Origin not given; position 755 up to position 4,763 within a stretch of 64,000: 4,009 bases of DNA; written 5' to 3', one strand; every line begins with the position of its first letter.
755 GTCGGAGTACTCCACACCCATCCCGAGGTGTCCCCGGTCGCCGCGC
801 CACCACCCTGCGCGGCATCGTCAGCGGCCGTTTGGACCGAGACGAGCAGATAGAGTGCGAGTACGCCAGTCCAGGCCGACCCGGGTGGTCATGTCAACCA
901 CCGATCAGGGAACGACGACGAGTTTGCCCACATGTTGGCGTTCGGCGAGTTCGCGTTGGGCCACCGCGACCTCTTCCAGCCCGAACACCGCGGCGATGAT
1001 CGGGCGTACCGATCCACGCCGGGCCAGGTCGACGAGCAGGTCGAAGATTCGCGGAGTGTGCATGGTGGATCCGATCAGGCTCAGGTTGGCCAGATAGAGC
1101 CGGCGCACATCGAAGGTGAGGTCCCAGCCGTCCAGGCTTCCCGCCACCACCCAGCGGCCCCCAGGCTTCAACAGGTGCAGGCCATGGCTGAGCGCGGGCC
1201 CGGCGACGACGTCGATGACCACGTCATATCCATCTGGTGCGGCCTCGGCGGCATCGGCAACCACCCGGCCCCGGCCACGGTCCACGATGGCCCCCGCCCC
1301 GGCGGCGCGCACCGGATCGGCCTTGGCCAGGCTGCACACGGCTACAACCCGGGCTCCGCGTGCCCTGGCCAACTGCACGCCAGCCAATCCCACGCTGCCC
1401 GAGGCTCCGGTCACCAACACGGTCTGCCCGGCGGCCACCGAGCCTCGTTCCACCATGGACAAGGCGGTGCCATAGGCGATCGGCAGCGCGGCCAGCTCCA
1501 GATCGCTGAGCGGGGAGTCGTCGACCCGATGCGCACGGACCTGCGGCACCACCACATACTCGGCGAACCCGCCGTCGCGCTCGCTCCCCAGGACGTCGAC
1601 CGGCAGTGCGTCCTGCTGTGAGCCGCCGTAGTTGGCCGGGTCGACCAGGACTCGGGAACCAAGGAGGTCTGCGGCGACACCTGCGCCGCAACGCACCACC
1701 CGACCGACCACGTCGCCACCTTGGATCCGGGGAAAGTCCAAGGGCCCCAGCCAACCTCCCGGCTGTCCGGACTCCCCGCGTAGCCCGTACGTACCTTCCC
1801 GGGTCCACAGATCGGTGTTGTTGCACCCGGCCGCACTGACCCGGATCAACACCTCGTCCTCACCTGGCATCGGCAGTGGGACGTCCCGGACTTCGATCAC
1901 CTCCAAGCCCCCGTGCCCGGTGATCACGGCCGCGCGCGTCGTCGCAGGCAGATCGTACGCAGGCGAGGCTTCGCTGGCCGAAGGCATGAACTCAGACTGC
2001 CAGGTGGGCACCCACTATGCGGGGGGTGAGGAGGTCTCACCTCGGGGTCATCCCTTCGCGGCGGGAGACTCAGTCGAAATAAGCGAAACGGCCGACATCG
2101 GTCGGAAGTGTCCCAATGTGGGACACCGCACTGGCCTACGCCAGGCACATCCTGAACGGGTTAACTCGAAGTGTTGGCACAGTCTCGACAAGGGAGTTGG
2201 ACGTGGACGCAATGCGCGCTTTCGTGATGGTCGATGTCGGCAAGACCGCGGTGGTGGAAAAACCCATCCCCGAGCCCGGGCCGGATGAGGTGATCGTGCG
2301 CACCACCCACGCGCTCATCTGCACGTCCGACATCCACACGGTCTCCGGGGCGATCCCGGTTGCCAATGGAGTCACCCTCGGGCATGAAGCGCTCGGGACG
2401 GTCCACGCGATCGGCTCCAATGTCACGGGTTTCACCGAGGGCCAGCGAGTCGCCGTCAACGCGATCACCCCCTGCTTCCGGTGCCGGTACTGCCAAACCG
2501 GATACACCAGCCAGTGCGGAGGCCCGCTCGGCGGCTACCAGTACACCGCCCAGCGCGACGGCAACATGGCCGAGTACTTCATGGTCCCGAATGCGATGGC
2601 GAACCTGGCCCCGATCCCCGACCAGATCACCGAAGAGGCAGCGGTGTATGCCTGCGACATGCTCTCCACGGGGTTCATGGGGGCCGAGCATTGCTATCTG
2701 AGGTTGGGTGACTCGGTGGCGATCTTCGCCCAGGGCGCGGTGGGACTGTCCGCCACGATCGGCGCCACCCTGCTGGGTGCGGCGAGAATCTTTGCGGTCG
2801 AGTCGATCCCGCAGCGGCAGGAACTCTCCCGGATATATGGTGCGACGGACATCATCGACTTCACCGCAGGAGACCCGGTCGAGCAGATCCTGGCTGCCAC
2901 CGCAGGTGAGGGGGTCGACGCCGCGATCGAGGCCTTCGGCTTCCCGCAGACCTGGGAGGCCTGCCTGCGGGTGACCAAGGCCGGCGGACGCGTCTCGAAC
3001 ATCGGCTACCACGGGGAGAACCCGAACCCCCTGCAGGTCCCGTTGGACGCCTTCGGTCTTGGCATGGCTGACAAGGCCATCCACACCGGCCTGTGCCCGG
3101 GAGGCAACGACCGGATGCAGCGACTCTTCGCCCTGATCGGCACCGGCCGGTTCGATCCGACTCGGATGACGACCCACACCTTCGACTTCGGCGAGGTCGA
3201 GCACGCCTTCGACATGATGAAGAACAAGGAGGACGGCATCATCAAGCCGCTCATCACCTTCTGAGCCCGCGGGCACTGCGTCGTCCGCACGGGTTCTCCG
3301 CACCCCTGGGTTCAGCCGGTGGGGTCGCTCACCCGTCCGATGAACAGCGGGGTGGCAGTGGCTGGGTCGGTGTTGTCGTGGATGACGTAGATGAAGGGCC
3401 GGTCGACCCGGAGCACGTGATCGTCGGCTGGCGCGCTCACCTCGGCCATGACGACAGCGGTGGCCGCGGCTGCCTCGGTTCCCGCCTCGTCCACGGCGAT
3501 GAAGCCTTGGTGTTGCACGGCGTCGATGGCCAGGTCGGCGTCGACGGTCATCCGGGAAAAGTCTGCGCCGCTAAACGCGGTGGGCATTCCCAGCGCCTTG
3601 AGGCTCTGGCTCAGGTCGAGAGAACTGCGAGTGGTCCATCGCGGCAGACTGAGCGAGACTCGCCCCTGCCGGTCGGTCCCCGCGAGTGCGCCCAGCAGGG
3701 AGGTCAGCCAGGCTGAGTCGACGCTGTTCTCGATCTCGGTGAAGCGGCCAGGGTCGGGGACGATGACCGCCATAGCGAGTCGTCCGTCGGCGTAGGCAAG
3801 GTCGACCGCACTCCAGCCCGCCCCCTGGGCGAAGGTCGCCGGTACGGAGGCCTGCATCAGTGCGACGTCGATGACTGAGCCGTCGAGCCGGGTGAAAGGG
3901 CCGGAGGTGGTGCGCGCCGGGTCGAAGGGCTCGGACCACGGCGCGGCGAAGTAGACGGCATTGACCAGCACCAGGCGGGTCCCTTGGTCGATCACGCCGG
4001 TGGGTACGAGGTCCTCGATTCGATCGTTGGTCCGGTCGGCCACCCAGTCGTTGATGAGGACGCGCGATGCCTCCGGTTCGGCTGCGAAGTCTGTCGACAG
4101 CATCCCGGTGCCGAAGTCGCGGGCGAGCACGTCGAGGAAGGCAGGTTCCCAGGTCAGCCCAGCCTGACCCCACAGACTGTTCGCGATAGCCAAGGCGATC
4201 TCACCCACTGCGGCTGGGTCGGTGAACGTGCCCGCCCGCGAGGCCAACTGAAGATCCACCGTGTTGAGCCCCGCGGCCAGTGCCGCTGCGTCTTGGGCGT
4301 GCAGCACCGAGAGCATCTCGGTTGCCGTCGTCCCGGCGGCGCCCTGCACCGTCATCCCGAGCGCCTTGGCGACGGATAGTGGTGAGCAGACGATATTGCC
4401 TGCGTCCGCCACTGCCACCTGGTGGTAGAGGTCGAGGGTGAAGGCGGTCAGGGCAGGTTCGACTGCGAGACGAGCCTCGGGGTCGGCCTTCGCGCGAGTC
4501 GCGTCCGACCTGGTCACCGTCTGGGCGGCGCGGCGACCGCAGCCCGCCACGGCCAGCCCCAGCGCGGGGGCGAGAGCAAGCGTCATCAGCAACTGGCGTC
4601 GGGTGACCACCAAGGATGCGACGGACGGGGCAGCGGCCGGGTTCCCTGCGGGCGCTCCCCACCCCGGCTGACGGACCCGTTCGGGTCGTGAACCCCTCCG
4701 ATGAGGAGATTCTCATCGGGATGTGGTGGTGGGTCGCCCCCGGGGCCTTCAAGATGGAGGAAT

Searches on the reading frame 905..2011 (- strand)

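Call 9: search_protein_families(library=pfam, proteins=[window:905-2011:-], max_evalue=0.001)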
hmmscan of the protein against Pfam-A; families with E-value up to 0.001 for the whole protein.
window:905-2011:- (368 aa): 3 families
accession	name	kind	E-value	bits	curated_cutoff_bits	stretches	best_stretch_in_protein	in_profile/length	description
PF00107.32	ADH_zinc_N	-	7.3e-21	74.9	31.8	1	207-329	2-126/129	Zinc-binding dehydrogenase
PF13602.12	ADH_zinc_N_2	-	1.4e-17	65.3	27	1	238-366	2-134/134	Zinc-binding dehydrogenase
PF08240.17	ADH_N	-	1.2e-15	58.1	23.5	1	50-164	1-103/104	Alcohol dehydrogenase GroES-like domain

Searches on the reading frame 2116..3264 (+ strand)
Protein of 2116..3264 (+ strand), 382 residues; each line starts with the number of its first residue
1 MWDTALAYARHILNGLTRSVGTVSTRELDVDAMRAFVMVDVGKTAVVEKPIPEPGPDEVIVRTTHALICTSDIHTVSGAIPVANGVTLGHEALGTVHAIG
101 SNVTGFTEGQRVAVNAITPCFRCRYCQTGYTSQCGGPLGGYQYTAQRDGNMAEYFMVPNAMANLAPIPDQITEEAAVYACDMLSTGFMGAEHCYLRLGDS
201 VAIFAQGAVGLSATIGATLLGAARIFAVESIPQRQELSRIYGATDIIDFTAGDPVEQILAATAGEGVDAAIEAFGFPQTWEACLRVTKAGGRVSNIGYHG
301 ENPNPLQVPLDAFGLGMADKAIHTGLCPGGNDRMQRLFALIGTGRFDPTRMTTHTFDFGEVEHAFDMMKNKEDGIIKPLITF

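Call 9: search_protein_families(library=pfam, proteins=[window:2116-3264:+], max_evalue=0.001)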
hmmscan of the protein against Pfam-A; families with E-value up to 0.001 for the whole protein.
window:2116-3264:+ (382 aa): 3 families
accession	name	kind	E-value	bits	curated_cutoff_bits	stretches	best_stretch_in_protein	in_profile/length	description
PF08240.17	ADH_N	-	1.9e-25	89.6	23.5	1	55-169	1-104/104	Alcohol dehydrogenase GroES-like domain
PF00107.32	ADH_zinc_N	-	8.5e-20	71.5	31.8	1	208-316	1-103/129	Zinc-binding dehydrogenase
PF13602.12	ADH_zinc_N_2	-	1.6e-09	39.3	27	1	242-370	2-125/134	Zinc-binding dehydrogenase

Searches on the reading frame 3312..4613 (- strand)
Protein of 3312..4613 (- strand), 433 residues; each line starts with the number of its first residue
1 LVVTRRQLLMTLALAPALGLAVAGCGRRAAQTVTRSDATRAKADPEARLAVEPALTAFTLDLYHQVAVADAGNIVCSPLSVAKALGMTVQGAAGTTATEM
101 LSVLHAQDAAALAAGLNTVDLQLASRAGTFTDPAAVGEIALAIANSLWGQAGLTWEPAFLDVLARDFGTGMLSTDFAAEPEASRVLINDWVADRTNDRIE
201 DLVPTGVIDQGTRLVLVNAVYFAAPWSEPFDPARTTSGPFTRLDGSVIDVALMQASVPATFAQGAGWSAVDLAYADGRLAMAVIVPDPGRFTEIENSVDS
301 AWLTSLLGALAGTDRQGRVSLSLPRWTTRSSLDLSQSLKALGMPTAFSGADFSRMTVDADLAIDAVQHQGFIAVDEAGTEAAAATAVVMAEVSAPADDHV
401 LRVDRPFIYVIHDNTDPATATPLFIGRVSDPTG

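Call 9: search_protein_families(library=pfam, proteins=[window:3312-4613:-], max_evalue=0.001)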
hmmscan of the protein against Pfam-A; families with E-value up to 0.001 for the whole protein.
window:3312-4613:- (433 aa): 1 family
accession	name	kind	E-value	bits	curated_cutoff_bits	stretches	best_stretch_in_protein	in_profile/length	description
PF00079.25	Serpin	-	2e-90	304.1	27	1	54-431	2-370/370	Serpin (serine protease inhibitor)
